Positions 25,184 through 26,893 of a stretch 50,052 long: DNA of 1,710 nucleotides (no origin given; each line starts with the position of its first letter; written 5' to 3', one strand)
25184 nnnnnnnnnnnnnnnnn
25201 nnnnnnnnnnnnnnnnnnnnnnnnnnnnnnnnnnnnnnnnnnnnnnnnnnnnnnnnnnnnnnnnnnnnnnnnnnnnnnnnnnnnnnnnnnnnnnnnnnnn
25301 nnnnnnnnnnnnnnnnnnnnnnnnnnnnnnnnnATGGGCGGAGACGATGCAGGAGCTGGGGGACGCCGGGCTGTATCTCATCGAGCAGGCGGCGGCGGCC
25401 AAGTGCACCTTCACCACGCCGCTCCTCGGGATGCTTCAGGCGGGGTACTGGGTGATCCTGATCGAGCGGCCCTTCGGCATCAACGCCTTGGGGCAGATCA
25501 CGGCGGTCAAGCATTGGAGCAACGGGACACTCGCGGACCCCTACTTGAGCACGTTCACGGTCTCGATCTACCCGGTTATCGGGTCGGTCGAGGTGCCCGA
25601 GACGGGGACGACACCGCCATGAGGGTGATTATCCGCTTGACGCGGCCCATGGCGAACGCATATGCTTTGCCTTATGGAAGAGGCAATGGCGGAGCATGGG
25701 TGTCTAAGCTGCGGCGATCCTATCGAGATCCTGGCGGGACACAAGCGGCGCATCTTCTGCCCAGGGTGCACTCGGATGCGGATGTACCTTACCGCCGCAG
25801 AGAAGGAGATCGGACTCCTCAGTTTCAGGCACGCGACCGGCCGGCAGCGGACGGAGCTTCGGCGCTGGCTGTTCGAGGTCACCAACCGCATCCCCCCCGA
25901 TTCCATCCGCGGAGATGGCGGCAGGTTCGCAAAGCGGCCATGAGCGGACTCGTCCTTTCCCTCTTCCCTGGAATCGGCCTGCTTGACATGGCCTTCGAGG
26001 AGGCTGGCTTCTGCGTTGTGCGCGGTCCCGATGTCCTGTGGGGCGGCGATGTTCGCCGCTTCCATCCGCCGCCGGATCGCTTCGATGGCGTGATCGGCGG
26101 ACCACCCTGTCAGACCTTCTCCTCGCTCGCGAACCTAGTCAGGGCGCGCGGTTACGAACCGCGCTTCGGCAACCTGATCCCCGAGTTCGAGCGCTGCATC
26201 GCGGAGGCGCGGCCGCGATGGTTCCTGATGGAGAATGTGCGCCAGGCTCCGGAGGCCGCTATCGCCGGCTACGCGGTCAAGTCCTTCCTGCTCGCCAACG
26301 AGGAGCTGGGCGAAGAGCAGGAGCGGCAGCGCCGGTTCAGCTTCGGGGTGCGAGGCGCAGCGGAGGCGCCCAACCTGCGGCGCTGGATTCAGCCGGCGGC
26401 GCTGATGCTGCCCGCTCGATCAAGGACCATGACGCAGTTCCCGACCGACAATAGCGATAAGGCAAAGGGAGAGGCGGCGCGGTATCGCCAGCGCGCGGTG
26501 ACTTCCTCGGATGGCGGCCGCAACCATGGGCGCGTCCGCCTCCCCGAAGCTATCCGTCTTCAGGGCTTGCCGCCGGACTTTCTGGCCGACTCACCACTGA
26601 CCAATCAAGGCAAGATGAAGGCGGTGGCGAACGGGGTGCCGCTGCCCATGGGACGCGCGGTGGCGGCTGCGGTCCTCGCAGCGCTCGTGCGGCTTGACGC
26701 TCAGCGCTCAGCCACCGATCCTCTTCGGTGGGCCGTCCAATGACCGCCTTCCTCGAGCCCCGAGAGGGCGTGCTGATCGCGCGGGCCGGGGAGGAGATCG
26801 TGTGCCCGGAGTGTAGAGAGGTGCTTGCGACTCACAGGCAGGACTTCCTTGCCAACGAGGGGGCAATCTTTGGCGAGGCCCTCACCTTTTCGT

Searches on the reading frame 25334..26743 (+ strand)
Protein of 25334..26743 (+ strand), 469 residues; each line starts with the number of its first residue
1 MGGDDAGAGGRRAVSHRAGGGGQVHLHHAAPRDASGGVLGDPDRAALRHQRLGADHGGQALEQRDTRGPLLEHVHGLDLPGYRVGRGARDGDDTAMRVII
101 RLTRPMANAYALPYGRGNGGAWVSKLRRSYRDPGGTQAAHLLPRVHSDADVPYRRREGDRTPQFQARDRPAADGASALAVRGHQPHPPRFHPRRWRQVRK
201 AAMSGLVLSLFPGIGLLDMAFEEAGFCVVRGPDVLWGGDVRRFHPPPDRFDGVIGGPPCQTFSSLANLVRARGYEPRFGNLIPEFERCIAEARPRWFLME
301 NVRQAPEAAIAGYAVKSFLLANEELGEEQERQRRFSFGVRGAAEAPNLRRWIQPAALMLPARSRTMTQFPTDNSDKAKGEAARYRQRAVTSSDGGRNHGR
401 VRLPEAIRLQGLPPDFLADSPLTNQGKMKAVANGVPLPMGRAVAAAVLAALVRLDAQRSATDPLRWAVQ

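Call 13: search_protein_families(library=phrogs, proteins=[window:25334-26743:+], max_evalue=0.001)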
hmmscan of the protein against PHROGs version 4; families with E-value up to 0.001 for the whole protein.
window:25334-26743:+ (469 aa): 2 families
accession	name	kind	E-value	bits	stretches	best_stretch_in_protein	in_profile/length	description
phrog_116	-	other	8.2e-25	88.2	1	203-459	206-501/779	DNA methyltransferase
phrog_363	-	other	4.8e-20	72.9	1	200-341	49-216/327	DNA methyltransferase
